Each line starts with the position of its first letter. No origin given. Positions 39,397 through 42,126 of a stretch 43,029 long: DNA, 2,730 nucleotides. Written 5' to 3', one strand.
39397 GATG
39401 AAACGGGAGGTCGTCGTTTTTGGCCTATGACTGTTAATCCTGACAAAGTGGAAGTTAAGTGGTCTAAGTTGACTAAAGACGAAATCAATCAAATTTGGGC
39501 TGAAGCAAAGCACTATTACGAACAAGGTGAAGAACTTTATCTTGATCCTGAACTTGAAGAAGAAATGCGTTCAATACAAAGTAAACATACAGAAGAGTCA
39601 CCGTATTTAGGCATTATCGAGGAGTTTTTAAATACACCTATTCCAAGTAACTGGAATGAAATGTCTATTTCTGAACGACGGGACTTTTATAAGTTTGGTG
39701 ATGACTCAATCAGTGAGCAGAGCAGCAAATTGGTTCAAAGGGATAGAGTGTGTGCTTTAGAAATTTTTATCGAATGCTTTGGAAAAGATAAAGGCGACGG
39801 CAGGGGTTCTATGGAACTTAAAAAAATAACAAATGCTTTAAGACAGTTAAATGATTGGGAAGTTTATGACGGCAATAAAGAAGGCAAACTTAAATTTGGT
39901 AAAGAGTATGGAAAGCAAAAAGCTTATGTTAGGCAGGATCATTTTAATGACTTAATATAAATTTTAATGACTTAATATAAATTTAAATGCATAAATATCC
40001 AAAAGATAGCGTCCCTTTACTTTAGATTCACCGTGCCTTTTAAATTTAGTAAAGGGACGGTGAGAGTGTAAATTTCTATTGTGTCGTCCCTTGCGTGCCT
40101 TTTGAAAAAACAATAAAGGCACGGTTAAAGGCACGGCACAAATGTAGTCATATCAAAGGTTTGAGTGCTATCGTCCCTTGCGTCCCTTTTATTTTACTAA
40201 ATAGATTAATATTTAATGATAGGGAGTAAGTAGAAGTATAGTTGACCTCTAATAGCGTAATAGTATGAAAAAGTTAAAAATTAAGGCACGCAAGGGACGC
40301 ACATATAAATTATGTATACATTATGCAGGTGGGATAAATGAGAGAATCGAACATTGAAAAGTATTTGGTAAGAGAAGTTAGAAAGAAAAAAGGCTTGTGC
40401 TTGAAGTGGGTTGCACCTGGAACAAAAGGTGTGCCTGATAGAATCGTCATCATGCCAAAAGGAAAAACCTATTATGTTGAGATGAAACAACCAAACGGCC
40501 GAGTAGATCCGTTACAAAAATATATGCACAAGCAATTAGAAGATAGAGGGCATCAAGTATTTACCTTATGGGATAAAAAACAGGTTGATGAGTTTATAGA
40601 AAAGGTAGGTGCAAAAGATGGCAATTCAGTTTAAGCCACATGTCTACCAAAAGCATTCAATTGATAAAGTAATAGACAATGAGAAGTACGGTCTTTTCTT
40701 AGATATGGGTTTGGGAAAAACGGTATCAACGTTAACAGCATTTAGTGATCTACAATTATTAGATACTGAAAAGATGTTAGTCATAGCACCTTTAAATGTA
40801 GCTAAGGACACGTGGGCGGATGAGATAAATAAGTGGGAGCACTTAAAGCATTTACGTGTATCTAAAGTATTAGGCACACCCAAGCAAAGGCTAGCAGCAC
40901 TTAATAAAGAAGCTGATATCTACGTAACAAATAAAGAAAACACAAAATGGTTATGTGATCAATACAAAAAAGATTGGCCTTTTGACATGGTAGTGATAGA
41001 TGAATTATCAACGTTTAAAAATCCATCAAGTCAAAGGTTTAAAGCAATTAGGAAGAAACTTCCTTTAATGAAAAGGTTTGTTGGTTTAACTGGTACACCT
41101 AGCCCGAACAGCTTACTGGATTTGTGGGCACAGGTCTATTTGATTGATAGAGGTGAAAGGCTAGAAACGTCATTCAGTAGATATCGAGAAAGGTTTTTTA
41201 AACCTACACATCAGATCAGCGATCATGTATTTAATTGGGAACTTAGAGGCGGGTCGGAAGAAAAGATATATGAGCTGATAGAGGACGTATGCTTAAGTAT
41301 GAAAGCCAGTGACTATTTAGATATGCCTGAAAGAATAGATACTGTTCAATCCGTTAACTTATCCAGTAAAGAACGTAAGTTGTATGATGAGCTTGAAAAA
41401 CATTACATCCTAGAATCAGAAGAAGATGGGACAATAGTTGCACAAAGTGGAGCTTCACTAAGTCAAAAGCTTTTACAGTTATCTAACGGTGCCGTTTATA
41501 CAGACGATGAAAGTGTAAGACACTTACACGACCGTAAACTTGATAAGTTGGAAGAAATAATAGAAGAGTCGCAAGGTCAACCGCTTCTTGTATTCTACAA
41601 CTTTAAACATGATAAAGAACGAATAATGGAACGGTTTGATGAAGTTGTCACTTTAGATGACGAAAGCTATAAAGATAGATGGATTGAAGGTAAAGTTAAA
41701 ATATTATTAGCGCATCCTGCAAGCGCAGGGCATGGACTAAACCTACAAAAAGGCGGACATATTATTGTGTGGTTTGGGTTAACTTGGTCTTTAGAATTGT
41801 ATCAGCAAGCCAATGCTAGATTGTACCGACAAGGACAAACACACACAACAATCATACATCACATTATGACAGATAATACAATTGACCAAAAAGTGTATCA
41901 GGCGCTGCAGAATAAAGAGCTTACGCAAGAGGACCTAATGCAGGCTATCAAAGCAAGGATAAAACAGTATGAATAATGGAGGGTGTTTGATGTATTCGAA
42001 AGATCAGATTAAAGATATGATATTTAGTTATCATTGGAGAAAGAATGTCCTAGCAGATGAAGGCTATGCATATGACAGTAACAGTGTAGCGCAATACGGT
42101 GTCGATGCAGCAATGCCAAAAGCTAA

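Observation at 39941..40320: Iteron-like repeat array immediately downstream of the primase-helicase gene: candidate replication origin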

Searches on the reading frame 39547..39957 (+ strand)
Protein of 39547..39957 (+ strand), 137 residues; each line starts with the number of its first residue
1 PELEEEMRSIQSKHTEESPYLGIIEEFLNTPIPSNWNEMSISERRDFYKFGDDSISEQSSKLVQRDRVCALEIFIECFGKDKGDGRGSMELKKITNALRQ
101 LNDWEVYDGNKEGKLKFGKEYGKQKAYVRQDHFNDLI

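Call 38: predict_structure(alignment_id=A2)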
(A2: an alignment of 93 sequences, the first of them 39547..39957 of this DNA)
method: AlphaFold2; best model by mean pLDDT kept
length: 137 residues; sequences in the alignment: 93
mean_pLDDT: 82.4   pTM: 0.75
mean pLDDT of the five models: 82.4, 82.1, 81.1, 79.1, 78.4
residues with pLDDT >= 90: 82; 70-90: 25; 50-70: 20; < 50: 10
segments of 3 or more residues with pLDDT < 50: 10-14
pLDDT, mean of each block of 10 residues (from residue 1): 51 60 94 92 91 72 94 93 76 92 93 92 94 51
secondary structure, 60 per line:
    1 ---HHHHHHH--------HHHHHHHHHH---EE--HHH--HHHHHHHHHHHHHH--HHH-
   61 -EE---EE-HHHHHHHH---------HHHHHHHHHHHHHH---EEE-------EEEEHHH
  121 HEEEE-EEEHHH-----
elements in order: H4-10 H19-28 H41-54 H70-77 H87-100 E104-106 E114-117 H118-121 E122-125 E127-129

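Call 41: fold_search(model_id=the predicted structure, library=pdb)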
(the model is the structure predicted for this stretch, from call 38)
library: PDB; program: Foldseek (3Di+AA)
matches with E <= 10: 85; with E <= 0.001: 6
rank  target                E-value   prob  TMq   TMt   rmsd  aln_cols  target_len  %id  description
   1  7pds_D                1.1e-07  1.00  0.67  0.22   5.0       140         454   27  The structure of PriRep1 with dsDNA (released 2022-07-13)
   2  7pds_A                1.1e-06  1.00  0.66  0.22   6.4       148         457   26  The structure of PriRep1 with dsDNA (released 2022-07-13)
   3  7pds_F                2.4e-06  1.00  0.66  0.22   5.5       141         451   28  The structure of PriRep1 with dsDNA (released 2022-07-13)
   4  7pds_C                2.8e-06  1.00  0.65  0.21   5.9       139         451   28  The structure of PriRep1 with dsDNA (released 2022-07-13)
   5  7pds_B                3.8e-06  1.00  0.67  0.22   5.0       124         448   29  The structure of PriRep1 with dsDNA (released 2022-07-13)
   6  7pds_E                4.3e-06  1.00  0.66  0.22   5.4       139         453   28  The structure of PriRep1 with dsDNA (released 2022-07-13)
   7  3co7_C                2.9e-01  0.33  0.29  0.41   9.7       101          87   14  Crystal Structure of FoxO1 DBD Bound to DBE2 DNA (released 2008-09-16)
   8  3l2c_A                5.1e-01  0.15  0.25  0.36   9.8       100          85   16  Crystal Structure of the DNA Binding Domain of FOXO4 Bound to DNA (released 2009-12-29)
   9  5vfy_A                8.4e-01  0.09  0.23  0.28   9.6       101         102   12  Structure of an accessory protein of the pCW3 relaxosome (released 2018-04-18)
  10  2mbf_MODEL_1_A        9.5e-01  0.13  0.28  0.35  10.7       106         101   14  Solution structure of the forkhead domain of Brugia malayi DAF-16a (released 2013-09-11)
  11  8bzm_I                1.1e+00  0.15  0.28  0.39   9.7       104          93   10  FOXK1-ELF1-heterodimer bound to DNA (released 2023-12-27)
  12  8bzm_E                1.1e+00  0.14  0.28  0.37  10.2       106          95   10  FOXK1-ELF1-heterodimer bound to DNA (released 2023-12-27)
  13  4hly_A                1.2e+00  0.09  0.24  0.29   9.3       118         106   13  The complex crystal structure of the DNA binding domain of vIRF-1 from the oncogenic KSHV with DNA (released 2013-03-13)
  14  5dui_A                1.4e+00  0.12  0.28  0.40   9.8       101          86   12  Identification of a new FoxO1 binding site that precludes CREB binding at the glucose-6-phosphatase catalytic subunit  (released 2016-09-21)
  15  7cby_C                1.7e+00  0.10  0.26  0.32   9.8       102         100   12  Structure of FOXG1 DNA binding domain bound to DBE2 DNA site (released 2020-10-28)
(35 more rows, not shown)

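Call 58: search_protein_families(library=pfam, proteins=[window:39547-39957:+], max_evalue=5)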
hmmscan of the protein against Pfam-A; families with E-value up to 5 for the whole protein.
window:39547-39957:+ (137 aa): 0 families

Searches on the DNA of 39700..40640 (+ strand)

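Call 6: search_dna_similar(query=window:39700-40640:+, collection=phages, mode=near, max_rows=40)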
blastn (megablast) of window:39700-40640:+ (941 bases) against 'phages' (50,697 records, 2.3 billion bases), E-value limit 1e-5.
Records with a match: 4; places in all: 4; records where one place covers at least 80% of the query: 3.
Best place of each record, by identity: 95-99% 3; 80-90% 1.
By first word of the organism name: Staphylococcus 4.
By host as written in the record: Staphylococcus pseudintermedius 14-29-119 1; - 1; Staphylococcus aureus 1; Staphylococcus pseudintermedius 1.
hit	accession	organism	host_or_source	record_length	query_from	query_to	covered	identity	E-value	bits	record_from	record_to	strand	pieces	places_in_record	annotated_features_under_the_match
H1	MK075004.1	Staphylococcus phage phiSP119-1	Staphylococcus pseudintermedius ...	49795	1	941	100%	97.7%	0e+0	1598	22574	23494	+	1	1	hypothetical protein | virulence associated factor E | DNA helicase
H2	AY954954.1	Staphylococcus phage 2638A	-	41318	1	941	100%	95.0%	0e+0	1459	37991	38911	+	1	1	ORF037 | ORF003 | ORF152 | ORF008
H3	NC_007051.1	Staphylococcus phage 2638A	Staphylococcus aureus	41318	1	941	100%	95.0%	0e+0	1459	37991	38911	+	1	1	endonuclease | DNA helicase (x2) | ORF152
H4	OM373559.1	Staphylococcus phage vB_SpsX-DS12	Staphylococcus pseudintermedius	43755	1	941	76%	87.7%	3e-158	831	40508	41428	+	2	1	record has no annotation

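Call 8: get_annotated_region(hit=H1, flank=4000)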
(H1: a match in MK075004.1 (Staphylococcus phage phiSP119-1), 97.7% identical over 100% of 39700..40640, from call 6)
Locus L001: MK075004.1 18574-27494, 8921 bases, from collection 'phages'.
description: Staphylococcus phage phiSP119-1, complete genome.
organism: Staphylococcus phage phiSP119-1 (NCBI taxid 2491316)
taxonomy: Viruses; Duplodnaviria; Heunggongvirae; Uroviricota; Caudoviricetes; Fibralongavirus
host: Staphylococcus pseudintermedius 14-29-119; source: human paranasal sinus; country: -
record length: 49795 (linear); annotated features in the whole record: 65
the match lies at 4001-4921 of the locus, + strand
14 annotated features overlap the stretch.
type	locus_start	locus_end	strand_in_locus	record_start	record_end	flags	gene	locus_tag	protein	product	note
CDS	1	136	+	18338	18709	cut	-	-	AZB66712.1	hypothetical protein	-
CDS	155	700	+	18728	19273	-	-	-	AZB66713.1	dimeric dUTPase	-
CDS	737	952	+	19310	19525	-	-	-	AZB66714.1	hypothetical protein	-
CDS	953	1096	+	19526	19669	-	-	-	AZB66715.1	hypothetical protein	-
CDS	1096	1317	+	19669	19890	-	-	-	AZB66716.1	hypothetical protein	-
CDS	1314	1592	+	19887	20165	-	-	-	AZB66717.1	hypothetical protein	-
CDS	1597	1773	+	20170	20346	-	-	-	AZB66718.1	hypothetical protein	-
CDS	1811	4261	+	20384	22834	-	-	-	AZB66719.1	virulence associated factor E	-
CDS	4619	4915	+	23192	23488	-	-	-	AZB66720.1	hypothetical protein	-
CDS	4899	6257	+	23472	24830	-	-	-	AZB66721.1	DNA helicase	-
CDS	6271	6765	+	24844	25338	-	-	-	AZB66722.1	hypothetical protein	-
CDS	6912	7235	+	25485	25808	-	-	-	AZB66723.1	homing endonuclease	-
CDS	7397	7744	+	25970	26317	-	-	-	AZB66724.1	terminase small subunit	-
CDS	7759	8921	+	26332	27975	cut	-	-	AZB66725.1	terminase large subunit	-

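Call 9: get_annotated_region(hit=H3, flank=4000)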
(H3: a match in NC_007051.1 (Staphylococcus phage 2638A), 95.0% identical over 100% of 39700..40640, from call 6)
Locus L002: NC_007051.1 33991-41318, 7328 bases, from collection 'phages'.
description: Staphylococcus phage 2638A, complete genome.
organism: Staphylococcus phage 2638A (NCBI taxid 320836)
taxonomy: Viruses; Duplodnaviria; Heunggongvirae; Uroviricota; Caudoviricetes; Fibralongavirus; Fibralongavirus fv2638A
host: Staphylococcus aureus; source: -; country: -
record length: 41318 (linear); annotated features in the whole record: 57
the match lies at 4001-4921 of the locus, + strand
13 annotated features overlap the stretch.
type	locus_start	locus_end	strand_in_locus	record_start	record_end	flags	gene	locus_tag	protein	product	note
CDS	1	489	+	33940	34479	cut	-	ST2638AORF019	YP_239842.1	dUTP pyrophosphatase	-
CDS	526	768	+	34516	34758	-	-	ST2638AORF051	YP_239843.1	ORF051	-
CDS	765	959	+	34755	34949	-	-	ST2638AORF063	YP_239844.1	transcriptional regulator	-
CDS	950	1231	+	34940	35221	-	-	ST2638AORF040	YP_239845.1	ORF040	-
CDS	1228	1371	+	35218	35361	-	-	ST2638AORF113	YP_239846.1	RinB-like transcriptional activator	-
CDS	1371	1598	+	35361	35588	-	-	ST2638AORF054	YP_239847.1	ORF054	-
CDS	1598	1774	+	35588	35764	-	-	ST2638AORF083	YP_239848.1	DUF1514 family protein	-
CDS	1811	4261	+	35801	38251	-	-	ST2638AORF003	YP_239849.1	DNA helicase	-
CDS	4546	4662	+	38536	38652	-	-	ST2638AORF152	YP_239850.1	ORF152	-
CDS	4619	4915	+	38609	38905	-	-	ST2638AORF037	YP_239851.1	endonuclease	-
CDS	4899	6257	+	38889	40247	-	-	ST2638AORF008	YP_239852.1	DNA helicase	-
CDS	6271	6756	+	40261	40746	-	-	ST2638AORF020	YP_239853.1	ORF020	-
CDS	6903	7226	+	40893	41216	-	-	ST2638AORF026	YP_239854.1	HNH endonuclease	-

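Call 10: get_annotated_region(hit=H4, flank=4000)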
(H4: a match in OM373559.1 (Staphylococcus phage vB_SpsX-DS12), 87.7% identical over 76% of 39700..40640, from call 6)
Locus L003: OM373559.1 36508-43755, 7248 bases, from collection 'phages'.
description: UNVERIFIED: Staphylococcus phage vB_SpsX-DS12, complete genome.
organism: Staphylococcus phage vB_SpsX-DS12 (NCBI taxid 2924921)
taxonomy: Viruses; Duplodnaviria; Heunggongvirae; Uroviricota; Caudoviricetes; Triavirus
host: Staphylococcus pseudintermedius; source: canine skin; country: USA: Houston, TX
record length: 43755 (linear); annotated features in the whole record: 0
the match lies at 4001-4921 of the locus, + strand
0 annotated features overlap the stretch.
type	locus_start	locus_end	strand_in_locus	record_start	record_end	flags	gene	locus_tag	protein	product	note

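Call 67: search_rna_families(source=window, start=39800, end=40500, threshold=evalue, max_evalue=1)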
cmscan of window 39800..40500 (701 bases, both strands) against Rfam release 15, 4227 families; matches with E-value up to 1: 6.
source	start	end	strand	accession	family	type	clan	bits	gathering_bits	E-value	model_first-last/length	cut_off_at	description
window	39982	40128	+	RF01470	rli38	Gene; sRNA;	-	34.3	49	0.0063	1-150/150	no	Listeria sRNA rli38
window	40156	40311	+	RF04205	MIR2606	Gene; miRNA;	-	28.6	139.7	0.045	1-165/165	no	MIR2606 microRNA precursor family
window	40164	40303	-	RF04205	MIR2606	Gene; miRNA;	-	27.7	139.7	0.073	1-165/165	no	MIR2606 microRNA precursor family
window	40072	40148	+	RF03642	MIR5743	Gene; miRNA;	-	23.3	111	0.075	1-81/81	no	MIR5743 microRNA precursor family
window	40079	40141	+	RF03578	mir-3910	Gene; miRNA;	-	22.9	95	0.057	1-82/82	no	mir-3910 microRNA precursor family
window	40079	40141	-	RF03578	mir-3910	Gene; miRNA;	-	22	95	0.1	1-82/82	no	mir-3910 microRNA precursor family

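Call 69: search_rna_families(source=window, start=39900, end=40350, threshold=evalue, max_evalue=0.05, show_alignments=1)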
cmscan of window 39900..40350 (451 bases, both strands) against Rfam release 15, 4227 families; matches with E-value up to 0.05: 4.
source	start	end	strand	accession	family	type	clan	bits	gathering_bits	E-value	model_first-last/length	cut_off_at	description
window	40156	40311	+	RF04205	MIR2606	Gene; miRNA;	-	28.6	139.7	0.029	1-165/165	no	MIR2606 microRNA precursor family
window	40164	40303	-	RF04205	MIR2606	Gene; miRNA;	-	27.7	139.7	0.047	1-165/165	no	MIR2606 microRNA precursor family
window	40072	40148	+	RF03642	MIR5743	Gene; miRNA;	-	23.3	111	0.048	1-81/81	no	MIR5743 microRNA precursor family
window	40079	40141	+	RF03578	mir-3910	Gene; miRNA;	-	22.9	95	0.037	1-82/82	no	mir-3910 microRNA precursor family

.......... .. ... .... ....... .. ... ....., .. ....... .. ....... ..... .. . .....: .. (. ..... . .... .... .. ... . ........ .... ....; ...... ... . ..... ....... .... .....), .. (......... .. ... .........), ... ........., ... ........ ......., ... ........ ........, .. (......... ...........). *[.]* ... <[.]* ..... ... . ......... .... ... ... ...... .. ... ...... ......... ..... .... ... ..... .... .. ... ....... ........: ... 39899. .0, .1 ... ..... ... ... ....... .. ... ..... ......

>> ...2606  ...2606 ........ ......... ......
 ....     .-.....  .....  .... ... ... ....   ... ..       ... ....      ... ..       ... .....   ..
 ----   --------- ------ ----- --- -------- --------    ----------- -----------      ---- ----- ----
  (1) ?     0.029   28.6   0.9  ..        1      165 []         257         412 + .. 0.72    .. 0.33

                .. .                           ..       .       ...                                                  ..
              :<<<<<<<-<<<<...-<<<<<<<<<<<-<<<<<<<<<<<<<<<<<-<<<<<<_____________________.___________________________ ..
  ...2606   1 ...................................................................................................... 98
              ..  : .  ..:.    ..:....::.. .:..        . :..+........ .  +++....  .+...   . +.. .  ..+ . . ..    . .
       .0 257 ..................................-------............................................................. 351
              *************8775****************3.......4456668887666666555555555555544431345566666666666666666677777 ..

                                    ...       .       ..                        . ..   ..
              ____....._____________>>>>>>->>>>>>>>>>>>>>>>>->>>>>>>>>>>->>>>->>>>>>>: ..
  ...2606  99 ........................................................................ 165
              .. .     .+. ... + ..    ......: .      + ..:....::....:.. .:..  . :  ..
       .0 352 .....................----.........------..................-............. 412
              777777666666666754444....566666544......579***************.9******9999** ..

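Call 71: search_rna_families(source=window, start=39800, end=40500, threshold=evalue, max_evalue=0.01, show_alignments=1)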
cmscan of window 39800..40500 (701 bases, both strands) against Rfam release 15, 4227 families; matches with E-value up to 0.01: 1.
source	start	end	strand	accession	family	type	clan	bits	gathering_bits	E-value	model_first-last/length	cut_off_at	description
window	39982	40128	+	RF01470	rli38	Gene; sRNA;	-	34.3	49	0.0063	1-150/150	no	Listeria sRNA rli38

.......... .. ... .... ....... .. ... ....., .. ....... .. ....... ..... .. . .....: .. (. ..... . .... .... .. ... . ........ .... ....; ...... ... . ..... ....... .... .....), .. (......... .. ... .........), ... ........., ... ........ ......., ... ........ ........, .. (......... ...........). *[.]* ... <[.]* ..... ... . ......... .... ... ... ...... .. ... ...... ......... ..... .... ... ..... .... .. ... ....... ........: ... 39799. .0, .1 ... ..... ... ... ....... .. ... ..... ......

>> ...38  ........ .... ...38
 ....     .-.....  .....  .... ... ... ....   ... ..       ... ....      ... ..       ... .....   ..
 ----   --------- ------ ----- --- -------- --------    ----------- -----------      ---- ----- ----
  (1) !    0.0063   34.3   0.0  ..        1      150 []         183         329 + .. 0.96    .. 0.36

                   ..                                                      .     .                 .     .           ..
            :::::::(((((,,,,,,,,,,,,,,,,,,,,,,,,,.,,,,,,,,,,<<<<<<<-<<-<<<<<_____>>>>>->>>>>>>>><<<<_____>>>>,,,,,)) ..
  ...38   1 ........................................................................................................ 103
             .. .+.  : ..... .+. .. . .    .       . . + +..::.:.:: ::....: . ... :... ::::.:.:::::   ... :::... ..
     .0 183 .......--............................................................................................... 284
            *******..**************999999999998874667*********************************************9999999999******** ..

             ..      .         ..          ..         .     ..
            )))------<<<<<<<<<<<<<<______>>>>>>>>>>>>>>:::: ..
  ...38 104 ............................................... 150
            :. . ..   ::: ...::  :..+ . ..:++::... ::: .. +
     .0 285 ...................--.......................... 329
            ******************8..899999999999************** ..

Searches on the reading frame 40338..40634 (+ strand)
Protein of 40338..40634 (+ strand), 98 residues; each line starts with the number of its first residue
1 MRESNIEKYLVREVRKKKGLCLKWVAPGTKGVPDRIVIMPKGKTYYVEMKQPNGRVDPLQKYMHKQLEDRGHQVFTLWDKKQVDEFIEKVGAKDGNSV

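Call 13: search_protein_families(library=pfam, proteins=[window:40338-40634:+])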
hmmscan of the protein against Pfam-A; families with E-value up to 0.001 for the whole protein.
window:40338-40634:+ (98 aa): 1 family
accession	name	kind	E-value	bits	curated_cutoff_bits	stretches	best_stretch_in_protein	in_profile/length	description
PF08774.17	VRR_NUC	-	3.4e-06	27.5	23.8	1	28-75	60-110/116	VRR-NUC domain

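Call 59: search_protein_families(library=phrogs, proteins=[window:40338-40634:+], max_evalue=0.00001)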
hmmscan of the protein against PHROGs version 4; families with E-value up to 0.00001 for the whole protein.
window:40338-40634:+ (98 aa): 3 families
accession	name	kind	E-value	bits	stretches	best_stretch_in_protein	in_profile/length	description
phrog_93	-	DNA, RNA and nucleotide metabolism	1.1e-33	117.8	1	1-95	352-446/613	endonuclease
phrog_5702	-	DNA, RNA and nucleotide metabolism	9.9e-11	42.5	1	30-89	5-65/70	Holliday junction resolvase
phrog_824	-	unknown function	2.1e-10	41.9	1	29-94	111-178/265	-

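Call 78: search_protein_families(library=ncbifam, proteins=[window:40338-40634:+], max_evalue=0.01)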
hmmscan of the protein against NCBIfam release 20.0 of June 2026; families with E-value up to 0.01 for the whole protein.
window:40338-40634:+ (98 aa): 0 families

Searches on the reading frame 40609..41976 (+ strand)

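Call 13: search_protein_families(library=pfam, proteins=[window:40609-41976:+])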
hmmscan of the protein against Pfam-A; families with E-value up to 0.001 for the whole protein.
window:40609-41976:+ (455 aa): 3 families
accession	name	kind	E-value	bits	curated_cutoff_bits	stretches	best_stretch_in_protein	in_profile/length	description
PF00176.29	SNF2-rel_dom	-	3.7e-26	92.3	24.9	1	29-272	22-263/290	SNF2-related domain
PF00270.35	DEAD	-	7.9e-09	35.9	26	1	13-167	3-162/167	DEAD/DEAH box helicase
PF00271.37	Helicase_C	-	0.00015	22.4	23.5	0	310-409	2-110/110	Helicase conserved C-terminal domain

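Call 59: search_protein_families(library=phrogs, proteins=[window:40609-41976:+], max_evalue=0.00001)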
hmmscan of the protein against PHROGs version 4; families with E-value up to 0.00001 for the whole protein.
window:40609-41976:+ (455 aa): 7 families
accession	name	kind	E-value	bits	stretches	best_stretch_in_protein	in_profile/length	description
phrog_62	-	DNA, RNA and nucleotide metabolism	8.7e-187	624.6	1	3-453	690-1142/1881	DNA helicase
phrog_11354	-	unknown function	9.7e-59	197.1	1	343-453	3-114/116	-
phrog_16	-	DNA, RNA and nucleotide metabolism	3.9e-18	66.1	1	5-425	268-605/986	DNA helicase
phrog_29996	-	unknown function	7.4e-16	58.3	1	13-437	727-1158/1189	-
phrog_1685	-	unknown function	1.5e-07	30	1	356-446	1461-1551/2278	-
phrog_11801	-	other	1.7e-07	29.7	1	354-446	1403-1495/2269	DNA methyltransferase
phrog_24008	-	DNA, RNA and nucleotide metabolism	3.7e-07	29.4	0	13-179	484-648/1006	helicase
